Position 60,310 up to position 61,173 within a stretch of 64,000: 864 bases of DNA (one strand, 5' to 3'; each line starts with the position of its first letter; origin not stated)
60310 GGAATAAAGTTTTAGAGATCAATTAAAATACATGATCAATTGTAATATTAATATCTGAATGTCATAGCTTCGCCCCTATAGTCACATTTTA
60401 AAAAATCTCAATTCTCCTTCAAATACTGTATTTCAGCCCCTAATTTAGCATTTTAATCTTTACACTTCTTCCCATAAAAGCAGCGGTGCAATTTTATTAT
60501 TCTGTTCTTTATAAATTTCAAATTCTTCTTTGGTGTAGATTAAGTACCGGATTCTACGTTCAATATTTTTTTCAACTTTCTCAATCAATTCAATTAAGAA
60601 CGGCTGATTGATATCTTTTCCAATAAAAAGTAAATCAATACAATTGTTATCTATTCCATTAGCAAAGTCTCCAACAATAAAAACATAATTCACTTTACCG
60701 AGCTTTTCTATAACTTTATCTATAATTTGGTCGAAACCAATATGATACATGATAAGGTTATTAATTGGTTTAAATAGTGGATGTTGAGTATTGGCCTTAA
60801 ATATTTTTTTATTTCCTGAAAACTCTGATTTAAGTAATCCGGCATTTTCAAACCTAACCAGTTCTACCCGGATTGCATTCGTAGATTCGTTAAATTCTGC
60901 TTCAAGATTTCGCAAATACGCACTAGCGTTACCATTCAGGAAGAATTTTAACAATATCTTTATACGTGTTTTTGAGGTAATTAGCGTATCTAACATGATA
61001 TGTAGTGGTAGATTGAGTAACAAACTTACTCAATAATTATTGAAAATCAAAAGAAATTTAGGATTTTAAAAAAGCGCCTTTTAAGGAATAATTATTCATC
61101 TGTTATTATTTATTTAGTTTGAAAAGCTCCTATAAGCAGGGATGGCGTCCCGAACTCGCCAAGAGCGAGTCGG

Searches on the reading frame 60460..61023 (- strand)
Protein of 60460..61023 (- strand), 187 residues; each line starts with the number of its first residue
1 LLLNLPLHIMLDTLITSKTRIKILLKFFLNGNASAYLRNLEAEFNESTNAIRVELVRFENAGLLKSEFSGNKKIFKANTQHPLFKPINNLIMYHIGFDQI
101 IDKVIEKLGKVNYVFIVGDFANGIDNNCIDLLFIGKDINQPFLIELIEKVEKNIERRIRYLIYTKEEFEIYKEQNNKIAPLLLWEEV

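Call 82: search_protein_families(library=pfam, proteins=[window:60460-61023:-], max_evalue=0.01)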
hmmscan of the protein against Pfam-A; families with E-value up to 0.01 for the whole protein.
window:60460-61023:- (187 aa): 1 family
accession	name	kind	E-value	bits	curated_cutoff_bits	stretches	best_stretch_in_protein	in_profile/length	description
PF05563.18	SpvD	-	0.0032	17.7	25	1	122-181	101-156/212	Salmonella plasmid virulence protein SpvD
